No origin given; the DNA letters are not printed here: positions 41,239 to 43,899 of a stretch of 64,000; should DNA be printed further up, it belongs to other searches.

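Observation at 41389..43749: Family-B DNA polymerase with intact polymerase motifs but a degenerate Exo I site (DxE replaced by NVT)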

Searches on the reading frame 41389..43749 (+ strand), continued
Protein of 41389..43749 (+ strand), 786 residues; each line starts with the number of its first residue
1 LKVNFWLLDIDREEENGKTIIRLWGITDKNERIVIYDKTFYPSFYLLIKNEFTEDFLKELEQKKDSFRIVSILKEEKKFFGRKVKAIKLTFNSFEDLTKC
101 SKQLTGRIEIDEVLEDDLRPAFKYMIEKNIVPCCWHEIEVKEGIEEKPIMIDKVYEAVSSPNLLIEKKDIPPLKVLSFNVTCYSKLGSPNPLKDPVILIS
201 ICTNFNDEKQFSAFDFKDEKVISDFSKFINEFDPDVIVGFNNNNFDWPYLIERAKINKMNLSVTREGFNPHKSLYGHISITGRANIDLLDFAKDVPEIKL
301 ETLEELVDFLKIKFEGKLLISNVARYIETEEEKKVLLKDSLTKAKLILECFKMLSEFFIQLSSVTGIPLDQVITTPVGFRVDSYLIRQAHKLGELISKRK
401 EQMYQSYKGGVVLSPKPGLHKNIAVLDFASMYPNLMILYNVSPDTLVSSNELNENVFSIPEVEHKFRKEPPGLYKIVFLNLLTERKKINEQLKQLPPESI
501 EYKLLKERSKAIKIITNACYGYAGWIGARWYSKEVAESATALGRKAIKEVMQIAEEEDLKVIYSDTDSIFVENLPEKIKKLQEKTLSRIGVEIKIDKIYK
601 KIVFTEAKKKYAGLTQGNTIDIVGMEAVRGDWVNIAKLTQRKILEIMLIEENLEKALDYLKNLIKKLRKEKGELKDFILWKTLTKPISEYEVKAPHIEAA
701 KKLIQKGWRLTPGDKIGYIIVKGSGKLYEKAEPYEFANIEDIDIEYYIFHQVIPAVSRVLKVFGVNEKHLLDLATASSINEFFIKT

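Call 6: find_homologous_proteins(query=window:41389-43746:+, max_evalue=1e-20)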
Query window:41389-43746:+ (786 aa): 1211 proteins with E <= 1e-20 among 8000 candidates; the best 120 are listed.
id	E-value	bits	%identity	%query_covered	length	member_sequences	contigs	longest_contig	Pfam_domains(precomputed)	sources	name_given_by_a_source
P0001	0.0e+0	1708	99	100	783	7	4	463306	PF00136.27,PF03104.26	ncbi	ncbi:MAG: DNA polymerase domain-containing protein [Candidatus Bathyarchaeia archaeon]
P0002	0.0e+0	1470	83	99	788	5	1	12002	PF00136.27,PF03104.26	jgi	-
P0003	0.0e+0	1432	81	99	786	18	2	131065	PF00136.27,PF03104.26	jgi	-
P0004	0.0e+0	1406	79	99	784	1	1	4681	PF00136.27,PF03104.26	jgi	-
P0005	0.0e+0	1369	77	100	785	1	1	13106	PF00136.27,PF03104.26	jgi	jgi:DNA polymerase I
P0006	0.0e+0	1330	76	100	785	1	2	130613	PF00136.27,PF03104.26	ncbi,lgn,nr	ncbi:DNA polymerase II [Candidatus Bathyarchaeota archaeon]|nr:DNA polymerase II [Candidatus Bathyar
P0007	0.0e+0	1107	63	100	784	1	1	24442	PF00136.27,PF03104.26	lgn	-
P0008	3.7e-277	940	63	83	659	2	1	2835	PF00136.27,PF03104.26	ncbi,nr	ncbi:TPA: DNA polymerase II, partial [Candidatus Bathyarchaeota archaeon]|nr:DNA polymerase II [Cand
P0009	1.7e-261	888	50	100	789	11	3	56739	PF00136.27,PF03104.26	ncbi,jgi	-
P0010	4.2e-261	887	50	100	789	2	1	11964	PF00136.27,PF03104.26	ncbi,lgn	-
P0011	4.5e-259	880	49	100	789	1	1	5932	PF00136.27,PF03104.26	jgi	-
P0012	9.6e-259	879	49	100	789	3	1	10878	PF00136.27,PF03104.26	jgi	-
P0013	2.1e-258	878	50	100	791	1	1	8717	PF00136.27,PF03104.26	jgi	jgi:DNA polymerase I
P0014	4.5e-258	877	49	100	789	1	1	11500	PF00136.27,PF03104.26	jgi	-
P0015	2.8e-257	874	48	100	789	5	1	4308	PF00136.27,PF03104.26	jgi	-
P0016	9.1e-257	872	48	100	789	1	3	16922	PF00136.27,PF03104.26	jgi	-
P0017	5.8e-255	866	49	100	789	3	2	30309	PF00136.27,PF03104.26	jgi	-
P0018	1.2e-253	862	50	98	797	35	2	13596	PF00136.27,PF03104.26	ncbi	ncbi:MAG: DNA polymerase domain-containing protein [Candidatus Bathyarchaeia archaeon]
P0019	1.8e-252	858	48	99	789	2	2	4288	PF00136.27,PF03104.26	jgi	-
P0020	3.0e-252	857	49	98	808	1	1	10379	PF00136.27,PF03104.26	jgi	-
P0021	3.4e-252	857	48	100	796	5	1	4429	PF00136.27,PF03104.26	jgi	-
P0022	8.1e-251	853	48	98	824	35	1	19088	PF00136.27,PF03104.26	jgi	jgi:DNA polymerase I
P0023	1.8e-250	851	48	98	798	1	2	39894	PF00136.27,PF03104.26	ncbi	ncbi:MAG: DNA polymerase domain-containing protein [Candidatus Bathyarchaeia archaeon]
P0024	4.5e-250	850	48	98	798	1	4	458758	PF00136.27,PF03104.26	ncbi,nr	ncbi:MAG: DNA polymerase domain-containing protein [Candidatus Bathyarchaeia archaeon]|nr:DNA polyme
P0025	4.7e-250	850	48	98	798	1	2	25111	PF00136.27,PF03104.26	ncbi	ncbi:MAG: DNA polymerase domain-containing protein [Candidatus Bathyarchaeia archaeon]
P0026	1.8e-248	845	49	98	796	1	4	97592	PF00136.27,PF03104.26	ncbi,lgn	-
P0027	1.9e-247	842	47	99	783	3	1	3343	PF00136.27,PF03104.26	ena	-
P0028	3.1e-246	837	49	100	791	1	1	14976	PF00136.27,PF03104.26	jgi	-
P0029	3.8e-246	837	49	100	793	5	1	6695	PF00136.27,PF03104.26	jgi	-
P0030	4.0e-246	837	49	100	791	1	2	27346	PF00136.27,PF03104.26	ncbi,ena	-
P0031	4.0e-246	837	48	98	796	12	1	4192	PF00136.27,PF03104.26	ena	-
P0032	9.1e-246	836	48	98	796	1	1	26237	PF00136.27,PF03104.26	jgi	-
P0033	1.0e-245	836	49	100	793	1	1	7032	PF00136.27,PF03104.26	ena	-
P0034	1.5e-245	835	48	98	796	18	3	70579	PF00136.27,PF03104.26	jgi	jgi:DNA polymerase I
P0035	1.5e-245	835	49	100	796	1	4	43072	PF00136.27,PF03104.26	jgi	-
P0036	1.6e-245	835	47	98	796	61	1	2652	PF00136.27,PF03104.26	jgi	-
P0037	2.3e-245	835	49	98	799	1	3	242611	PF00136.27,PF03104.26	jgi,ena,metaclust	metaclust:\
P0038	2.4e-245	835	48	98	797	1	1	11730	PF00136.27,PF03104.26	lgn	-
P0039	3.0e-245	834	48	98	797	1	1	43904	PF00136.27,PF03104.26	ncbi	ncbi:MAG: DNA-directed DNA polymerase [Candidatus Bathycorpusculaceae bacterium]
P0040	3.2e-245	834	49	100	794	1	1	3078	PF00136.27,PF03104.26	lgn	-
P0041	3.3e-245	834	48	98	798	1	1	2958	PF00136.27,PF03104.26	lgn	-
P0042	6.7e-245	833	48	98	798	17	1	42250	PF00136.27,PF03104.26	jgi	-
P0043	9.5e-245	833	49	98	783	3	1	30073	PF00136.27,PF03104.26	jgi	jgi:DNA polymerase I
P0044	1.1e-244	832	48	98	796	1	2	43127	PF00136.27,PF03104.26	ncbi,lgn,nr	ncbi:MAG: DNA polymerase domain-containing protein [Nitrososphaerota archaeon]|nr:DNA polymerase II 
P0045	1.2e-244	832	49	100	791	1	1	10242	PF00136.27,PF03104.26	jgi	-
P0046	1.6e-244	832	49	100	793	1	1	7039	PF00136.27,PF03104.26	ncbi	-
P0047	1.7e-244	832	48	100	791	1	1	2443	PF00136.27,PF03104.26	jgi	-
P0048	1.9e-244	832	49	98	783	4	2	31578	PF00136.27,PF03104.26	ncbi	ncbi:MAG: DNA polymerase domain-containing protein [Candidatus Bathyarchaeia archaeon]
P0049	2.0e-244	832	48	98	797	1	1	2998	PF00136.27,PF03104.26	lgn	-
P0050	3.3e-244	831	48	98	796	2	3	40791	PF00136.27,PF03104.26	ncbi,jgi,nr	ncbi:MAG: DNA polymerase domain-containing protein [Candidatus Bathyarchaeota archaeon]|jgi:DNA poly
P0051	3.6e-244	831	48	100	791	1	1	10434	PF00136.27,PF03104.26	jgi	-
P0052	4.1e-244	830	49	100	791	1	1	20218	PF00136.27,PF03104.26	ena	-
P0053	4.1e-244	830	48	99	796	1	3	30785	PF00136.27,PF03104.26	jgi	jgi:DNA polymerase I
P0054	4.1e-244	830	49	100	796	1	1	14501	PF00136.27,PF03104.26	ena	-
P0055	5.8e-244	830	48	100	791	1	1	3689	PF00136.27,PF03104.26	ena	-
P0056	6.4e-244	830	49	100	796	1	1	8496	PF00136.27,PF03104.26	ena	-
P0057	8.6e-244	829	49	98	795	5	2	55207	PF00136.27,PF03104.26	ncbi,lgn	ncbi:MAG: DNA polymerase domain-containing protein [Candidatus Bathyarchaeia archaeon]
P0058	1.1e-243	829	48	100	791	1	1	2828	PF00136.27,PF03104.26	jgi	-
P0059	1.9e-243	828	46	99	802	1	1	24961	PF00136.27,PF03104.26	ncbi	ncbi:MAG: DNA polymerase domain-containing protein [Candidatus Bathyarchaeia archaeon]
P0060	2.1e-243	828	49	100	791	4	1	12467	PF00136.27,PF03104.26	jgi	-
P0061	2.4e-243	828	48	98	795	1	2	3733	PF00136.27,PF03104.26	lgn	-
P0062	2.8e-243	828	49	98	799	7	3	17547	PF00136.27,PF03104.26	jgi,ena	-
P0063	3.1e-243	828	49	98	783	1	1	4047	PF00136.27,PF03104.26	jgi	jgi:DNA polymerase I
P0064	3.5e-243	827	48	100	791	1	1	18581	PF00136.27,PF03104.26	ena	-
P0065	5.7e-243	827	48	100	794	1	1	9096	PF00136.27,PF03104.26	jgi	jgi:DNA polymerase I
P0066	6.0e-243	827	48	98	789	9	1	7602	PF00136.27,PF03104.26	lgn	-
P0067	7.0e-243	826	49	98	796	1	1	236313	PF00136.27,PF03104.26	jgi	-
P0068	1.0e-242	826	48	100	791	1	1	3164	PF00136.27,PF03104.26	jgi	-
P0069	1.1e-242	826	49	98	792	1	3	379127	PF00136.27,PF03104.26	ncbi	ncbi:MAG: DNA polymerase domain-containing protein [Candidatus Bathyarchaeia archaeon]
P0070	1.2e-242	826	49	100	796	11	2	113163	PF00136.27,PF03104.26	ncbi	ncbi:MAG: DNA polymerase domain-containing protein [Candidatus Bathyarchaeia archaeon]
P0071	1.4e-242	825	49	98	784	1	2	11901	PF00136.27,PF03104.26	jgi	-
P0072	1.4e-242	825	49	100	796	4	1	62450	PF00136.27,PF03104.26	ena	-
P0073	1.7e-242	825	48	100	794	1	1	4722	PF00136.27,PF03104.26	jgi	jgi:DNA polymerase I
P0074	3.3e-242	824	47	100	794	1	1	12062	PF00136.27,PF03104.26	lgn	-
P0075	4.9e-242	824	48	100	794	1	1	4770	PF00136.27,PF03104.26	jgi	jgi:DNA polymerase I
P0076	5.4e-242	823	48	100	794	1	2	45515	PF00136.27,PF03104.26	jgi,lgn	jgi:DNA polymerase I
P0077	5.7e-242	823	48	100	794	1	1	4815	PF00136.27,PF03104.26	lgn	-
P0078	5.9e-242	823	48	100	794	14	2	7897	PF00136.27,PF03104.26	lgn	-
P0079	6.3e-242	823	49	98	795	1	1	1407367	PF00136.27,PF03104.26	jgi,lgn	-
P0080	6.8e-242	823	48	100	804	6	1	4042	PF00136.27,PF03104.26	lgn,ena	-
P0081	8.2e-242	823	47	100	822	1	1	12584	PF00136.27,PF03104.26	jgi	jgi:DNA polymerase I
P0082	1.0e-241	823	49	98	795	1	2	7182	PF00136.27,PF03104.26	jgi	-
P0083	1.6e-241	822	48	98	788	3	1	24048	PF00136.27,PF03104.26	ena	-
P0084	1.7e-241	822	48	100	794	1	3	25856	PF00136.27,PF03104.26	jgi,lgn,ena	jgi:DNA polymerase I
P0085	1.7e-241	822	47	99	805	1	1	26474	PF00136.27,PF03104.26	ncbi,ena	-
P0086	2.3e-241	821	47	100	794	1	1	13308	PF00136.27,PF03104.26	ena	-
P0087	2.7e-241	821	48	100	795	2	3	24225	PF00136.27,PF03104.26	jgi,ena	-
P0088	2.7e-241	821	48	100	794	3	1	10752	PF00136.27,PF03104.26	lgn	-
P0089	2.9e-241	821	48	100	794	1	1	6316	PF00136.27,PF03104.26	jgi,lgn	-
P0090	3.3e-241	821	48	98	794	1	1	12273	PF00136.27,PF03104.26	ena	-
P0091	3.4e-241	821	47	98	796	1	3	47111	PF00136.27,PF03104.26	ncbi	ncbi:MAG: DNA polymerase domain-containing protein [Candidatus Bathyarchaeia archaeon]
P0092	3.4e-241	821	48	100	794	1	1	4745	PF00136.27,PF03104.26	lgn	-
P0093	3.5e-241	821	49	98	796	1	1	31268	PF00136.27,PF03104.26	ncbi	ncbi:MAG: DNA-directed DNA polymerase [Candidatus Bathyarchaeales archaeon]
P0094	4.0e-241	821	48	98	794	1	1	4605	PF00136.27,PF03104.26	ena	-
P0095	4.6e-241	820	48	100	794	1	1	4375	PF00136.27,PF03104.26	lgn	-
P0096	4.6e-241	820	47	100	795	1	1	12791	PF00136.27,PF03104.26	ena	-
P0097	4.7e-241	820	48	100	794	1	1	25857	PF00136.27,PF03104.26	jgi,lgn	jgi:DNA polymerase I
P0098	4.8e-241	820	48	98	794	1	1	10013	PF00136.27,PF03104.26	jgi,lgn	-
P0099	4.8e-241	820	48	100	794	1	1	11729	PF00136.27,PF03104.26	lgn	-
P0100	5.5e-241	820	48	100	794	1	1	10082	PF00136.27,PF03104.26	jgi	jgi:DNA polymerase I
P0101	5.7e-241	820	48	100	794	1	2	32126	PF00136.27,PF03104.26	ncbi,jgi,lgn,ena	-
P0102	6.2e-241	820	48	100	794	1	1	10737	PF00136.27,PF03104.26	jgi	jgi:DNA polymerase I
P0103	6.5e-241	820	48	98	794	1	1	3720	PF00136.27,PF03104.26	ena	-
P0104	6.9e-241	820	48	98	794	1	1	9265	PF00136.27,PF03104.26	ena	-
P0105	8.5e-241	819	48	100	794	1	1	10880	PF00136.27,PF03104.26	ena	-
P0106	9.5e-241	819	47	100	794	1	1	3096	PF00136.27,PF03104.26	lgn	-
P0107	9.6e-241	819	48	98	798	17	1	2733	PF00136.27,PF03104.26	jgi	-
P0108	1.1e-240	819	47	100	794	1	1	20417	PF00136.27,PF03104.26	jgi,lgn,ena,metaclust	metaclust:\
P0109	1.3e-240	819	47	99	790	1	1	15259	PF00136.27,PF03104.26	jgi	-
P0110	1.3e-240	819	48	100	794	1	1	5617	PF00136.27,PF03104.26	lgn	-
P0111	1.4e-240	819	49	98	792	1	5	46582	PF00136.27,PF03104.26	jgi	-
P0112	1.5e-240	819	48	98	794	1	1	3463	PF00136.27,PF03104.26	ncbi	-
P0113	1.6e-240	819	47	100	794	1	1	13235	PF00136.27,PF03104.26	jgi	-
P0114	2.4e-240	818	48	100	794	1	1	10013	PF00136.27,PF03104.26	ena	-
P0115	2.4e-240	818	48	100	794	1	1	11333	PF00136.27,PF03104.26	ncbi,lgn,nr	ncbi:DNA polymerase II [Candidatus Bathyarchaeota archaeon]|nr:DNA polymerase II [Candidatus Bathyar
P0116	2.5e-240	818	48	100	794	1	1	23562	PF00136.27,PF03104.26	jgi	jgi:DNA polymerase I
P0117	2.8e-240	818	47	100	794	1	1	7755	PF00136.27,PF03104.26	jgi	-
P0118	3.1e-240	818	48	98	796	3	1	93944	PF00136.27,PF03104.26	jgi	jgi:DNA polymerase I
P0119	3.2e-240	818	47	100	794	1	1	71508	PF00136.27,PF03104.26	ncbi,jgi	jgi:DNA polymerase I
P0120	3.4e-240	817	49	98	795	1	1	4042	PF00136.27,PF03104.26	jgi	-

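Call 7: find_related_loci(query=window:41389-43746:+, collection=genome_contigs, flank=10000)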
Query window:41389-43746:+ (786 aa) in genome_contigs; peptide patterns used: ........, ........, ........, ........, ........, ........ (x = any residue, [..] = any of these).
69 stretches matched a pattern; 3 encode a relative of the query (tblastn E <= 1e-3); 3 distinct loci.
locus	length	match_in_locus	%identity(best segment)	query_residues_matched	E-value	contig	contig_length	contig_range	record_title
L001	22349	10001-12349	80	1-782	0e+0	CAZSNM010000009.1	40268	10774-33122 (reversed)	MAG TPA_asm: uncultured Candidatus Bathyarchaeia archaeon isolate SRP104967_co1_100 genome assembly, contig: NODE_290_le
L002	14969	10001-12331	45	1-771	0e+0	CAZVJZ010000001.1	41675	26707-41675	MAG TPA_asm: uncultured Candidatus Bathyarchaeia archaeon isolate binchicken_co133_1 genome assembly, contig: NODE_343_l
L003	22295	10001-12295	44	1-771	0e+0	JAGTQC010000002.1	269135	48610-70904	MAG: Candidatus Bathyarchaeota archaeon isolate JZ_bin_32 JZ_bin_32_NODE_2, whole genome shotgun sequence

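Call 23: search_protein_representatives(protein=window:41389-43746:+)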
Query: 786 residues. Proteins with E-value up to 0.001 (for the whole library): 14052; up to 1e-10: 7985; up to 1e-30: 1227. The best 150 are listed.
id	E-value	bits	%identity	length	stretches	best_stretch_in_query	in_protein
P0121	1.6e-223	760.7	46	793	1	1-783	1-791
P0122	4.0e-221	752.7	45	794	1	1-783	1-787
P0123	2.6e-209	713.7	44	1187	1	8-763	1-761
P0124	1.6e-206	704.5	43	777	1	1-770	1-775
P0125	2.8e-198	677.2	44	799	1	3-770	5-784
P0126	9.6e-198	675.5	40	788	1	1-771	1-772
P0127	3.3e-194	663.7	41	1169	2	1-576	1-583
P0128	2.4e-192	657.6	42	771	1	1-767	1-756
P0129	1.8e-188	644.8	41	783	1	4-771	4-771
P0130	1.9e-186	638.1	40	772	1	3-766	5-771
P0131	2.7e-172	591.3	38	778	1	3-771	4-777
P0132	6.2e-172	590.1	39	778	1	5-783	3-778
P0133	2.7e-171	588.0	38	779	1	2-775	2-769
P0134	1.7e-167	575.4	44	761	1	3-783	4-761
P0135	9.8e-161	553.1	39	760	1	5-771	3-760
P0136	2.0e-157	542.2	39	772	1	5-777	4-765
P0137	5.4e-154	530.8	37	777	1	1-778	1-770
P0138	7.5e-154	530.3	37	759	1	8-782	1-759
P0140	1.5e-141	489.7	34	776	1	2-762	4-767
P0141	2.6e-132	459.1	36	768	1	23-768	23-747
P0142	1.0e-131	457.1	38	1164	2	3-589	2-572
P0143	2.0e-131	456.1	34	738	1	5-766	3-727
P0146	6.5e-129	447.9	39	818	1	6-773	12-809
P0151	1.1e-115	404.2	34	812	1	7-783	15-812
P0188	1.8e-90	320.8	34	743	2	352-765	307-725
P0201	1.7e-88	314.2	33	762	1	113-753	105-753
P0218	4.0e-85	303.1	32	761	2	211-767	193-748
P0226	1.4e-83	297.9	34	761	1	26-754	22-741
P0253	5.9e-80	286.0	33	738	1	170-769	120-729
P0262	3.1e-79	283.6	32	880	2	220-783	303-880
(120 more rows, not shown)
